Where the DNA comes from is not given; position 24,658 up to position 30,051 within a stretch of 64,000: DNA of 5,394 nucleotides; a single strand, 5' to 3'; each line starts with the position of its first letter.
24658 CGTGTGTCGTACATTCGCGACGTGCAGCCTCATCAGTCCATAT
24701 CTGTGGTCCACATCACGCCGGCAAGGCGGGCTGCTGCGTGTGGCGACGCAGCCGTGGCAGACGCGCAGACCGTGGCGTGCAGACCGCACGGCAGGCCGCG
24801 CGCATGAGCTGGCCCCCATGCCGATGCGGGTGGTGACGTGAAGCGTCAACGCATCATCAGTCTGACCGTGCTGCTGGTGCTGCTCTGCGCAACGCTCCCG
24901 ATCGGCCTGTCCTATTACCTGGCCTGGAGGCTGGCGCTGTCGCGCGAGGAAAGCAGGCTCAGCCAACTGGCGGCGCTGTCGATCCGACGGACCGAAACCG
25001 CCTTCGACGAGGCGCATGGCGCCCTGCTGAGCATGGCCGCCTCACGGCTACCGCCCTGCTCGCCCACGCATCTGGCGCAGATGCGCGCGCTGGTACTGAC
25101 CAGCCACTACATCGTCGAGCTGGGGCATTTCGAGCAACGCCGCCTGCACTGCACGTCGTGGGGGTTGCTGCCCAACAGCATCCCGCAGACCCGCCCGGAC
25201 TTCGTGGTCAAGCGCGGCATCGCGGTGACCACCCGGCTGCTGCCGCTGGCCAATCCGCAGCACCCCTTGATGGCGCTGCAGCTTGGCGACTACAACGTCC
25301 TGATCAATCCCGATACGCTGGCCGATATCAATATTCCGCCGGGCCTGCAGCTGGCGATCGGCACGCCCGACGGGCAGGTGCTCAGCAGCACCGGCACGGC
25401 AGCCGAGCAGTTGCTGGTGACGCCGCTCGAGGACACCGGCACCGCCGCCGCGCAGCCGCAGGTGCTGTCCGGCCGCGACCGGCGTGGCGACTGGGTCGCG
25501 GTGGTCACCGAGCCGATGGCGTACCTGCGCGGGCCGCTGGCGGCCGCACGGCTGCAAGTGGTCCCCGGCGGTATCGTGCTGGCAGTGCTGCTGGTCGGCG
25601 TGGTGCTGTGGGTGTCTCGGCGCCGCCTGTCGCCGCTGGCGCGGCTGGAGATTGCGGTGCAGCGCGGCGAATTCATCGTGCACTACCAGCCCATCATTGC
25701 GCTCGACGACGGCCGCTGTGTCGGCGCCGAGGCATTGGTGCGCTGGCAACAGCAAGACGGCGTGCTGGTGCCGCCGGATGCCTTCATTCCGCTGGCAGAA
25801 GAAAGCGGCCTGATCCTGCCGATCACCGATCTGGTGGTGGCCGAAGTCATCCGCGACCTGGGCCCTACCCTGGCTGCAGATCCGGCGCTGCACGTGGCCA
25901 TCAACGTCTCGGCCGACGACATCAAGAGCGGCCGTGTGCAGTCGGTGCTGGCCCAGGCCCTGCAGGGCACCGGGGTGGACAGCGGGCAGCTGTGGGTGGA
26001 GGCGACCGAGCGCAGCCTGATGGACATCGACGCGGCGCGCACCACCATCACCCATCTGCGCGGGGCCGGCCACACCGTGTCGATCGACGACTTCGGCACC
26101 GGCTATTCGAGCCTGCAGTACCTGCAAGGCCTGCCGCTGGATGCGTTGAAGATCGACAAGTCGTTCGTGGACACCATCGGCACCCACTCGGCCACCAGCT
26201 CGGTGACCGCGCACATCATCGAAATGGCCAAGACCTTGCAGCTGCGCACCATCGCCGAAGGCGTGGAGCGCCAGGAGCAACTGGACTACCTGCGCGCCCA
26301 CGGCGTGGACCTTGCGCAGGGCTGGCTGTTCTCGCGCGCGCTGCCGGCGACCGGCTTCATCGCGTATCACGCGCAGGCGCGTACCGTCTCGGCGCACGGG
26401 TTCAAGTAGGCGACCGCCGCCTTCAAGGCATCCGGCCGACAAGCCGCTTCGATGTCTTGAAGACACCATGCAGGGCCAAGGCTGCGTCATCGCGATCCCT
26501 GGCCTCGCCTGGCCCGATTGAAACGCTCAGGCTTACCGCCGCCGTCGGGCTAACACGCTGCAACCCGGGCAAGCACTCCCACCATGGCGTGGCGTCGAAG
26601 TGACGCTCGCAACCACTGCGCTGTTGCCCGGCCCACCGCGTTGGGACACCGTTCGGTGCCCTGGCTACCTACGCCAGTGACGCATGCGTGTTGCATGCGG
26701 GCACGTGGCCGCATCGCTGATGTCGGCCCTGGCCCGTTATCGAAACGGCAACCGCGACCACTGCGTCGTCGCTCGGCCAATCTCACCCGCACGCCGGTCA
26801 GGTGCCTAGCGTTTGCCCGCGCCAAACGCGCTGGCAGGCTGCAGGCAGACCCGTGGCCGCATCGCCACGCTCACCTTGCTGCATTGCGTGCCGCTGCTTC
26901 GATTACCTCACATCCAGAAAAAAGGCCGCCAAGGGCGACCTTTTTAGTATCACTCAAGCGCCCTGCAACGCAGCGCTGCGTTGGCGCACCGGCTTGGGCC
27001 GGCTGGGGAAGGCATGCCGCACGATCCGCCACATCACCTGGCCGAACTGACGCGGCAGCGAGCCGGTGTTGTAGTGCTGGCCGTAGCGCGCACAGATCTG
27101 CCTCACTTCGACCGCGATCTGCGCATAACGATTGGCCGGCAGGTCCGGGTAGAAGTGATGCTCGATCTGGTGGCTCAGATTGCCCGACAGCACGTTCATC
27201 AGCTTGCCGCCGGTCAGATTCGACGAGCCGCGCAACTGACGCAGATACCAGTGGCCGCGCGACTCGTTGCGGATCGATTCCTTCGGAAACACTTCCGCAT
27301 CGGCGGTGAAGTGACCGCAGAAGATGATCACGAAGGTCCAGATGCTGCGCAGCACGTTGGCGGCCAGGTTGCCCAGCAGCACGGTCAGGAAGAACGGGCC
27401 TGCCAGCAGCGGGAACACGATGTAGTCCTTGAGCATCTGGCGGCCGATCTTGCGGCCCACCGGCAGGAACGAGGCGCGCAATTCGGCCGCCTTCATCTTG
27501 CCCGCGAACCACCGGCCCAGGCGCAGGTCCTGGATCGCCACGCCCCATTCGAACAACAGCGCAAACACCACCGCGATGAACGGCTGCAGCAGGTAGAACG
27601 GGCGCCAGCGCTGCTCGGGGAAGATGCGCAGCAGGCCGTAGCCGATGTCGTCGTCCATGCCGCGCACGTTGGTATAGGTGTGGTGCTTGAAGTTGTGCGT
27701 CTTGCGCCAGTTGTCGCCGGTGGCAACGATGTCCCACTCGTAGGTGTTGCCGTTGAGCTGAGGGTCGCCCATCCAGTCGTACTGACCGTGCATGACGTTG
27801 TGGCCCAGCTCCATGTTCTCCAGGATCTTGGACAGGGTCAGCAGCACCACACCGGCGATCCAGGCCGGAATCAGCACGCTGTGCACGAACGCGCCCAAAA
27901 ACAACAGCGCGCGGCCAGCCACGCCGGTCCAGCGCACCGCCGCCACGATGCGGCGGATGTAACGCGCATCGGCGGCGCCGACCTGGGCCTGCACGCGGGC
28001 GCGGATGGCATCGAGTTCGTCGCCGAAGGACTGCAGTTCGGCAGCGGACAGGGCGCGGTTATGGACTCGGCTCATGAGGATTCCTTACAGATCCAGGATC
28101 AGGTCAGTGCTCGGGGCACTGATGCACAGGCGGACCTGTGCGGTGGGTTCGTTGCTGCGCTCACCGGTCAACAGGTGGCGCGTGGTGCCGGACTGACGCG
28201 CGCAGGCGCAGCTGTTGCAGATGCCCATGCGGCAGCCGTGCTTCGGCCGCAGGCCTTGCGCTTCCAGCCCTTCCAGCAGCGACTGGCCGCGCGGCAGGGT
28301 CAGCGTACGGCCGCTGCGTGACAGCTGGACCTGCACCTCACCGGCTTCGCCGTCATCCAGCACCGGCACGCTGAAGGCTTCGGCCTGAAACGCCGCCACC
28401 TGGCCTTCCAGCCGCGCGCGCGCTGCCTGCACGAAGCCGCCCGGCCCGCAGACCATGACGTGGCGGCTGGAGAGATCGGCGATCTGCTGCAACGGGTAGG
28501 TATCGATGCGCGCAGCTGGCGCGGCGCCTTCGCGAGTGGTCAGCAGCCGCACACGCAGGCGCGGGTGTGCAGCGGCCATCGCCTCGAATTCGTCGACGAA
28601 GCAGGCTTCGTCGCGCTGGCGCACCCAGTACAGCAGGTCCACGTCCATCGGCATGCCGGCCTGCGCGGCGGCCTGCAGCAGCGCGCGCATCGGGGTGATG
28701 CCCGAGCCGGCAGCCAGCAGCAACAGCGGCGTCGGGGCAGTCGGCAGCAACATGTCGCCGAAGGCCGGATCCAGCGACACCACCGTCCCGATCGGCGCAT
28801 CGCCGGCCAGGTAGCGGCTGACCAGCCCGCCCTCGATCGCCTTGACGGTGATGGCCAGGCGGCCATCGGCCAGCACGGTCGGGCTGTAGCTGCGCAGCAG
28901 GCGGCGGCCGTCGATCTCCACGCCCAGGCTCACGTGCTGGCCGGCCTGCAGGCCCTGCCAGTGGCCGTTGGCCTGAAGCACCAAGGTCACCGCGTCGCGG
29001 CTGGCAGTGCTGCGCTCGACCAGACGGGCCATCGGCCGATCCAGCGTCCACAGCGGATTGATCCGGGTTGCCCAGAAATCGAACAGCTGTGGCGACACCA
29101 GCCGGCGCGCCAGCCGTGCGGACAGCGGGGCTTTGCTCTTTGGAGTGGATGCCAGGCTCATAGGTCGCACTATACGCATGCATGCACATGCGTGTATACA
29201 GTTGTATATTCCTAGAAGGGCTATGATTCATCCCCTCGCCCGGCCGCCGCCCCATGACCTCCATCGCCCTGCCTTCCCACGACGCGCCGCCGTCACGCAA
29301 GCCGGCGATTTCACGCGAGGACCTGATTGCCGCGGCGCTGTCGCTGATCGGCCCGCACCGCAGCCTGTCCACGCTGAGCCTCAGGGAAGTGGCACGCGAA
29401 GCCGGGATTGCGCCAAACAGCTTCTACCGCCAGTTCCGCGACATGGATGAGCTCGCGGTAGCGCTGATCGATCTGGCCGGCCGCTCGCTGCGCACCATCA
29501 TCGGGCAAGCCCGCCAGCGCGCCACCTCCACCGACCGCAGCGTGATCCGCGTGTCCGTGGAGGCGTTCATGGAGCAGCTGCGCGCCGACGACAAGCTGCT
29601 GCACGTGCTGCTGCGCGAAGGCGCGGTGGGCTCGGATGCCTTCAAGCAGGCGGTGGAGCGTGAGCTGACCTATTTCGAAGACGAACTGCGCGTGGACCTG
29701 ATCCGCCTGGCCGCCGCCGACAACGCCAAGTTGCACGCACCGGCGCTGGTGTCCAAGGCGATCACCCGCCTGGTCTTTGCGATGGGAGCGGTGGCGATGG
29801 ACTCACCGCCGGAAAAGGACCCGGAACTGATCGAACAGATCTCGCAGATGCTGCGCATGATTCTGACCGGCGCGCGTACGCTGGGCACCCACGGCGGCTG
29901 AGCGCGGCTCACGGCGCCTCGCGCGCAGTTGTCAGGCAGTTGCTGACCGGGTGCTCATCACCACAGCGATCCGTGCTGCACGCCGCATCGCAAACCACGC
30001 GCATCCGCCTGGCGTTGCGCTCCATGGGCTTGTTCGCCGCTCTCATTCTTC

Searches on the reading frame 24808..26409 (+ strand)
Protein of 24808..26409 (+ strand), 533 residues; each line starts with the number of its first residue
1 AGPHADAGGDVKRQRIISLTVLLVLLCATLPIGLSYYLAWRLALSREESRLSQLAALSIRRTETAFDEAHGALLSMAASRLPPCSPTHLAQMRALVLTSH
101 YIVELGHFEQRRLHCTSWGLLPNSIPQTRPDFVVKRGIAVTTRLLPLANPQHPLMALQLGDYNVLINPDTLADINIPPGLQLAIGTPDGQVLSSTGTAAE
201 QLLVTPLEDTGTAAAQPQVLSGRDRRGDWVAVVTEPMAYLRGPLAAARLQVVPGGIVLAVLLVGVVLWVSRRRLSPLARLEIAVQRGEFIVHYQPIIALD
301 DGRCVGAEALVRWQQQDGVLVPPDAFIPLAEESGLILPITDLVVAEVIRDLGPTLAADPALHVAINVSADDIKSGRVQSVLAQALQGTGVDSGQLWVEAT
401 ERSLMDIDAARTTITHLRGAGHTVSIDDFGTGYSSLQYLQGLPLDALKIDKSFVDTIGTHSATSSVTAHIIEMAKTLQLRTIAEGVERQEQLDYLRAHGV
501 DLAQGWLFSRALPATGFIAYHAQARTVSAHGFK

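Call 58: search_protein_families(library=pfam, proteins=[window:24808-26409:+], max_evalue=0.0001)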
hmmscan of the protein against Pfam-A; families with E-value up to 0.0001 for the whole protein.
window:24808-26409:+ (533 aa): 2 families
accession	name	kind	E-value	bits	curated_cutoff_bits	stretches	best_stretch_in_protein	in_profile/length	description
PF00563.25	EAL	-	6e-64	216.1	31.3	1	279-510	3-235/236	EAL domain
PF12792.12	CSS-motif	-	1.4e-35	123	23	1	48-240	2-201/209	CSS motif domain associated with EAL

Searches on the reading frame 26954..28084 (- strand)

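Call 58: search_protein_families(library=pfam, proteins=[window:26954-28084:-], max_evalue=0.0001)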
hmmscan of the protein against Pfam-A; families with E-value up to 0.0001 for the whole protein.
window:26954-28084:- (376 aa): 1 family
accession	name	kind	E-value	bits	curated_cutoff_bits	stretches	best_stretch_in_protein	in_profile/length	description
PF00487.30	FA_desaturase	-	2.8e-29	103.1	29.7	1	74-340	2-251/253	Fatty acid desaturase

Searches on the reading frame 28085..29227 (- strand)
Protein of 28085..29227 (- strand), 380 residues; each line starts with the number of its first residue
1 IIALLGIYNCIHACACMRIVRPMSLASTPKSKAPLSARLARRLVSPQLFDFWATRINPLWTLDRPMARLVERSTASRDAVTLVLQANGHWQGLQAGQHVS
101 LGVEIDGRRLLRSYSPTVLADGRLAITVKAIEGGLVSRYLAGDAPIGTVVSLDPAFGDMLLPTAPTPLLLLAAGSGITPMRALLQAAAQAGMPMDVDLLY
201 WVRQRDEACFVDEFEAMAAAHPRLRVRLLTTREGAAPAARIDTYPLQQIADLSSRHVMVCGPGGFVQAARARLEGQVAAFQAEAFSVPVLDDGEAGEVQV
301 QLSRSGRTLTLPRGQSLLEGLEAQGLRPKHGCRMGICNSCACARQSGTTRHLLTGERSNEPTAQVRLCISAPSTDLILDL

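Call 58: search_protein_families(library=pfam, proteins=[window:28085-29227:-], max_evalue=0.0001)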
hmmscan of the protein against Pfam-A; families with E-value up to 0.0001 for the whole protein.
window:28085-29227:- (380 aa): 3 families
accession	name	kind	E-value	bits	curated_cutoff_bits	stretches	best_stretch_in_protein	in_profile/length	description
PF00175.26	NAD_binding_1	-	7.8e-14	52.7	22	1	170-270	1-108/109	Oxidoreductase NAD-binding domain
PF00970.30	FAD_binding_6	-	3.4e-12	47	21.1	1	67-157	2-95/99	Oxidoreductase FAD-binding domain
PF00111.32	Fer2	-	4.3e-08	33.4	21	1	302-372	3-76/77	2Fe-2S iron-sulfur cluster binding domain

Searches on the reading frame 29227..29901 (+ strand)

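Call 58: search_protein_families(library=pfam, proteins=[window:29227-29901:+], max_evalue=0.0001)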
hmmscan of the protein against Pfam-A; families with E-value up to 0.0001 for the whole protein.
window:29227-29901:+ (224 aa): 1 family
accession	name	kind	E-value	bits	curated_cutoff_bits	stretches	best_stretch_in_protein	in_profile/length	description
PF00440.29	TetR_N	-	2.1e-08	34.2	24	1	33-80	1-47/47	Bacterial regulatory proteins, tetR family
